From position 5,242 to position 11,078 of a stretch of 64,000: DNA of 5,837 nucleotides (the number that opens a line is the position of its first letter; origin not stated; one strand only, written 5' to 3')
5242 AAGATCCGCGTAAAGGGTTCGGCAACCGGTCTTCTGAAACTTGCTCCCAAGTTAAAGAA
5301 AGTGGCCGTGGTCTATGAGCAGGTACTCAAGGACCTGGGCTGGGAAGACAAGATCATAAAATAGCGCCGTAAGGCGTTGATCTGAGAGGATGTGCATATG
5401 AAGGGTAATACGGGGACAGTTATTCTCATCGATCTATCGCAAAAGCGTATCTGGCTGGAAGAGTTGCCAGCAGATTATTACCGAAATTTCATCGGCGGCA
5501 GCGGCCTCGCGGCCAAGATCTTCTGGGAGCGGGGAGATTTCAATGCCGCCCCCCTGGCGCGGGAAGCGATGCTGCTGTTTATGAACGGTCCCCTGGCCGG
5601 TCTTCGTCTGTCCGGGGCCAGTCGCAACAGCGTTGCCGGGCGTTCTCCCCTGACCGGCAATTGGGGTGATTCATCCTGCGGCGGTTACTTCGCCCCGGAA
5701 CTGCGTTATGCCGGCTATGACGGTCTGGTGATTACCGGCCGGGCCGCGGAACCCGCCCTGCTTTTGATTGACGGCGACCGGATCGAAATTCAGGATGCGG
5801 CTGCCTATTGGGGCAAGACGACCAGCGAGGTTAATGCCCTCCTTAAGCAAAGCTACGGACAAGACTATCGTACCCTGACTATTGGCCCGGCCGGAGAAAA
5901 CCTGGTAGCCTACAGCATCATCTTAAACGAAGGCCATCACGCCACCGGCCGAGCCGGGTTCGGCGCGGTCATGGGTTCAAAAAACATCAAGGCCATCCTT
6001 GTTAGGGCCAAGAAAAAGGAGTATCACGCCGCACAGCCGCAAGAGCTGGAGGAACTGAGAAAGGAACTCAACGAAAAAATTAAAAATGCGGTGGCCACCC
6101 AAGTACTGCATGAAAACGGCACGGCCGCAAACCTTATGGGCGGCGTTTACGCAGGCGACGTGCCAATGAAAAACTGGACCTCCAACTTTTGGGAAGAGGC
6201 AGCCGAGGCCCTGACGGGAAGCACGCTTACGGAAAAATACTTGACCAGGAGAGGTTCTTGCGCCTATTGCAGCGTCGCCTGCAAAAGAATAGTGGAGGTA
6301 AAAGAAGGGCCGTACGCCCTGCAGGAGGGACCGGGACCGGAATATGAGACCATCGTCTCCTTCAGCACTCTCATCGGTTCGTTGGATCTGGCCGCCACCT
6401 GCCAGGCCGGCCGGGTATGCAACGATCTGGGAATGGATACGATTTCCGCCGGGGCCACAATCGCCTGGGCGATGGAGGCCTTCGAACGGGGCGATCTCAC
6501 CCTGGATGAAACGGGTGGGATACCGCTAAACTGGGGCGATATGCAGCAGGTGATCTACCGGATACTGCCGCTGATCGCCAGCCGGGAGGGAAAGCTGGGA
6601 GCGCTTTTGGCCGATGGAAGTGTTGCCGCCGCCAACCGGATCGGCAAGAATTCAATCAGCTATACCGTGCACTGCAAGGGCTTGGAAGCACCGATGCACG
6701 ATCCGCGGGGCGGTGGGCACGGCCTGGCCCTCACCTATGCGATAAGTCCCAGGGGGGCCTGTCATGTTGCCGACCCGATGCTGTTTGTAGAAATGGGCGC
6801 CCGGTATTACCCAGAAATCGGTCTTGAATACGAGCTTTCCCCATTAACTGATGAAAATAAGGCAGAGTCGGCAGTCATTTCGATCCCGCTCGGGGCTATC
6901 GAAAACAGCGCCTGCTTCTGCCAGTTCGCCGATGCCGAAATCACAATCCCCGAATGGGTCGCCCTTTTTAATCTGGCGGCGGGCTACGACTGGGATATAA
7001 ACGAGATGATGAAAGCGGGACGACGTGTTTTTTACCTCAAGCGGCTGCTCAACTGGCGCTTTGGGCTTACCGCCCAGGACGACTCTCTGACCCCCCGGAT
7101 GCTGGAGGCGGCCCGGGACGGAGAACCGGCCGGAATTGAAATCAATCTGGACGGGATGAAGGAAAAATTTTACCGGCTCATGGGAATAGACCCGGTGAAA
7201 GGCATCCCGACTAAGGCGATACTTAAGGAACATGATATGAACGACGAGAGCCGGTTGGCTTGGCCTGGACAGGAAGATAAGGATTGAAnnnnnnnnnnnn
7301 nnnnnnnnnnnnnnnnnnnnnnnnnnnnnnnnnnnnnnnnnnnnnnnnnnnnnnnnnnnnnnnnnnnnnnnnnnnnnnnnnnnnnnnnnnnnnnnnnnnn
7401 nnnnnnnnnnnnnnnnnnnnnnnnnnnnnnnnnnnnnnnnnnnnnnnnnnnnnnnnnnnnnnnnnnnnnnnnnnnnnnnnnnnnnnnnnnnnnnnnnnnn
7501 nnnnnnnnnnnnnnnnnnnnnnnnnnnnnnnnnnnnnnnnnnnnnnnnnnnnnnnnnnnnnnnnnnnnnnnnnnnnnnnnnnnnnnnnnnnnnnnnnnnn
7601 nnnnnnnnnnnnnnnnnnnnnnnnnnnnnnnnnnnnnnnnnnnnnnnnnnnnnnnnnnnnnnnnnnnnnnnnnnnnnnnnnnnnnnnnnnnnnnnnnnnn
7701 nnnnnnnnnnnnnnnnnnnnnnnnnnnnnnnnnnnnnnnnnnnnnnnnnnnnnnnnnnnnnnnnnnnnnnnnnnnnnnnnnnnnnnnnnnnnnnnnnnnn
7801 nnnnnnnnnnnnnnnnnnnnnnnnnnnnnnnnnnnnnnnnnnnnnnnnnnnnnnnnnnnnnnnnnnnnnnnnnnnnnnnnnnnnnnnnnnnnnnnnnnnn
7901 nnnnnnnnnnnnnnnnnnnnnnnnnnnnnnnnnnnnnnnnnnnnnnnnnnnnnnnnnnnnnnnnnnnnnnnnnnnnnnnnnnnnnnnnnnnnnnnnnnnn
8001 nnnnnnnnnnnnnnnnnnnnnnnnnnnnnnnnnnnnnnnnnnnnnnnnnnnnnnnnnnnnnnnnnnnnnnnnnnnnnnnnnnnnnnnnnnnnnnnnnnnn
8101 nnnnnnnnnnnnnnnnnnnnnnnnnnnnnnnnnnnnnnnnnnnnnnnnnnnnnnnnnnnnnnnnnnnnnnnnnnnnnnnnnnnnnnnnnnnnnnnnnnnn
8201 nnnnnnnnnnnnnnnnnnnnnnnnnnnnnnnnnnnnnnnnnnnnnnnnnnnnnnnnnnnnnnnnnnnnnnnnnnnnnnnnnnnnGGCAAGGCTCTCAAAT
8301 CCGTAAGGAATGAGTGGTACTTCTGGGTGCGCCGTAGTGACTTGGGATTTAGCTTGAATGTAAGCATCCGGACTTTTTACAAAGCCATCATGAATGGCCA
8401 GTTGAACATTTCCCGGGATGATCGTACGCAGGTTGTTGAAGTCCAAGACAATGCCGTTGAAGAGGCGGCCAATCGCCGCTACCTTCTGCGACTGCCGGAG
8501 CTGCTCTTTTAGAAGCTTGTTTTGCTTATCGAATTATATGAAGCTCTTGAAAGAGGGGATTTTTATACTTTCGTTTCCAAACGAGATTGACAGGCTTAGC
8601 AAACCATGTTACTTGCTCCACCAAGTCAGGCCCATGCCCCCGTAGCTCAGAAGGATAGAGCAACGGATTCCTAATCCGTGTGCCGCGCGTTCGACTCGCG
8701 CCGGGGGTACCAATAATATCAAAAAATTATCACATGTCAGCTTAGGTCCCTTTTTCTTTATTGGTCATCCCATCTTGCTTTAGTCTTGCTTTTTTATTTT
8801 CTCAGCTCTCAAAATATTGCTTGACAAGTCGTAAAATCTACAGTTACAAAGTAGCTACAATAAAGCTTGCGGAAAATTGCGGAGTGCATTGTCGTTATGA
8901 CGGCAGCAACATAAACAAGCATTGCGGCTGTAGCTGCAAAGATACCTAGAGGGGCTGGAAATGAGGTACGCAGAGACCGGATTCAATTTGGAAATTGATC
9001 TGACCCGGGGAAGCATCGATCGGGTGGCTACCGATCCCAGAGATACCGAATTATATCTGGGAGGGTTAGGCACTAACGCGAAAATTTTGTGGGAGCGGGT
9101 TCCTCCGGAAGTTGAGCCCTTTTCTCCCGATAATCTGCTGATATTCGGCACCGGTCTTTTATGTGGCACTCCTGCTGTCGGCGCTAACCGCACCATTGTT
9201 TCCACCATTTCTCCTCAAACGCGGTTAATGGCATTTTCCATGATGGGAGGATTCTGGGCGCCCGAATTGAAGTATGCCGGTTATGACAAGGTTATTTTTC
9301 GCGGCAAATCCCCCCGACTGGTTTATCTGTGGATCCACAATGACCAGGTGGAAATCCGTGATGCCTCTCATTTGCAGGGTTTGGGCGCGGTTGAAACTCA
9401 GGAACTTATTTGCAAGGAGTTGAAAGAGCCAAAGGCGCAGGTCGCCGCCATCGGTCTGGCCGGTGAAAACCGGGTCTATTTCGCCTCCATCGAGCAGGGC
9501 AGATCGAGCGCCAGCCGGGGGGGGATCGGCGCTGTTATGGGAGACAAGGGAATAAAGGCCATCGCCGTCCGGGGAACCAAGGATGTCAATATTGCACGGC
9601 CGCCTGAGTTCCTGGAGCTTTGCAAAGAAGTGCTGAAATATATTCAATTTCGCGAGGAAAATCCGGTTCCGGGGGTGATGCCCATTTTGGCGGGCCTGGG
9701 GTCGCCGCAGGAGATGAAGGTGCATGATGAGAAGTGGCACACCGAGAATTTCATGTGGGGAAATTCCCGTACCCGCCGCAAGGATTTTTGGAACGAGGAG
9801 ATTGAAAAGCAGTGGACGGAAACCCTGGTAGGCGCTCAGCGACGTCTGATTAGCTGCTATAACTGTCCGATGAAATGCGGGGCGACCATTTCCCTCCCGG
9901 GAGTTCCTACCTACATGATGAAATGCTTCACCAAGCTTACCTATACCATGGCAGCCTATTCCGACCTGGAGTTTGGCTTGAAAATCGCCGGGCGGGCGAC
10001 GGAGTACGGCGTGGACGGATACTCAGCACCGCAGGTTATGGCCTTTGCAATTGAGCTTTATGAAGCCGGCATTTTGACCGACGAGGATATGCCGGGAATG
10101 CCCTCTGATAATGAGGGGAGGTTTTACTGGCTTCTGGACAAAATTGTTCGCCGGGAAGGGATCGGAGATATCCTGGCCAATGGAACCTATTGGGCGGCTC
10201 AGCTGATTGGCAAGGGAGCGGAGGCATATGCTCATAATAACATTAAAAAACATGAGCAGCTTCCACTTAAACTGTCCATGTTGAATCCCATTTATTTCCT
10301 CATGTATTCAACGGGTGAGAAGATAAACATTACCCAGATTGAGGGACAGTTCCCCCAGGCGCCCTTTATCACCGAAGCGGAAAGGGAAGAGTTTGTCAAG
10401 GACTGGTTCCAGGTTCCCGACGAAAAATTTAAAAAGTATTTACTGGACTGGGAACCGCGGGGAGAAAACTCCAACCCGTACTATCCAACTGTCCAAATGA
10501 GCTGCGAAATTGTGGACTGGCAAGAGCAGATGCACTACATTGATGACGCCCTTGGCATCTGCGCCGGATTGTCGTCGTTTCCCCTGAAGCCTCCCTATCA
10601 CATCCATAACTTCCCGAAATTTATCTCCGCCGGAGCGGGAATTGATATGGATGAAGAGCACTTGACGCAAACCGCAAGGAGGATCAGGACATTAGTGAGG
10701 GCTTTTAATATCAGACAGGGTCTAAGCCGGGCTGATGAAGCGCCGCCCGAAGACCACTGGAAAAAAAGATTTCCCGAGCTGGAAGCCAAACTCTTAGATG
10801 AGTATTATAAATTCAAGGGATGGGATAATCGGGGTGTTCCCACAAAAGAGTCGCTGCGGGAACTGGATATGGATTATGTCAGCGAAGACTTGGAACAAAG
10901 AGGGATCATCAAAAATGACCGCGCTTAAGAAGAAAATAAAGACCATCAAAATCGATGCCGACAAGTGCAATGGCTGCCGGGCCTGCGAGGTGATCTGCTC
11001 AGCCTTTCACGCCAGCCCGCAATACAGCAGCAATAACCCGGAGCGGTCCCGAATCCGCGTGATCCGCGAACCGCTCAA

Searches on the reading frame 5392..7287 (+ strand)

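Call 9: search_protein_families(library=pfam, proteins=[window:5392-7287:+], max_evalue=0.00001)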
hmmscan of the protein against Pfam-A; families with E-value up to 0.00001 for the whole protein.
window:5392-7287:+ (631 aa): 2 families
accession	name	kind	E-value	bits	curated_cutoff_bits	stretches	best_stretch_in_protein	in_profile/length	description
PF01314.23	AFOR_C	-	5.2e-106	355.5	27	1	221-615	1-384/385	Aldehyde ferredoxin oxidoreductase, domains 2 & 3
PF02730.20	AFOR_N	-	1.6e-69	234.1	29.8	1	9-206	2-198/199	Aldehyde ferredoxin oxidoreductase, N-terminal domain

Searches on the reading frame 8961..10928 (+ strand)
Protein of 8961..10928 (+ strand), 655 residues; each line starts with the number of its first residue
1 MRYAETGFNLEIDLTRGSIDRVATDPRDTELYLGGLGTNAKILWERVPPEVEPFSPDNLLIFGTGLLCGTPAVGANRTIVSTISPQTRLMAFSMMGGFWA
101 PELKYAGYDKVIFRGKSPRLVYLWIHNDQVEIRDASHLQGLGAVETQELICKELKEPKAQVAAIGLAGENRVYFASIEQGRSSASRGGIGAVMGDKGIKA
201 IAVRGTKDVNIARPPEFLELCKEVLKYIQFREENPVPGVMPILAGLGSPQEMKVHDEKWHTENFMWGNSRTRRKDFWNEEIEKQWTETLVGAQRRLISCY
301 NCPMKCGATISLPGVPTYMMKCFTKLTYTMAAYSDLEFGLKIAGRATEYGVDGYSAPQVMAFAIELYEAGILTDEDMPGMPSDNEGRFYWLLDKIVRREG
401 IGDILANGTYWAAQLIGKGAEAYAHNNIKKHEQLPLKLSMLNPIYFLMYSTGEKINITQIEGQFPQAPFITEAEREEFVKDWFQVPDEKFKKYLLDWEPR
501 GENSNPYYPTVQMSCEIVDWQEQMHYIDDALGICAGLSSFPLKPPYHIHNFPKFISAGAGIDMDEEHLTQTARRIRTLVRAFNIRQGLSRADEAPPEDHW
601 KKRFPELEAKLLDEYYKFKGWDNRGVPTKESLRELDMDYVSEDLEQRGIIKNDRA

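Call 9: search_protein_families(library=pfam, proteins=[window:8961-10928:+], max_evalue=0.00001)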
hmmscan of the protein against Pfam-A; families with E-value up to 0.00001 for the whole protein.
window:8961-10928:+ (655 aa): 2 families
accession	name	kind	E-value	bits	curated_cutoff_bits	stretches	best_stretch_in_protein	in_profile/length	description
PF02730.20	AFOR_N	-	2.7e-69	233.4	29.8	1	10-206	4-199/199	Aldehyde ferredoxin oxidoreductase, N-terminal domain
PF01314.23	AFOR_C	-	4.3e-64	217.5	27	1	236-636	13-384/385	Aldehyde ferredoxin oxidoreductase, domains 2 & 3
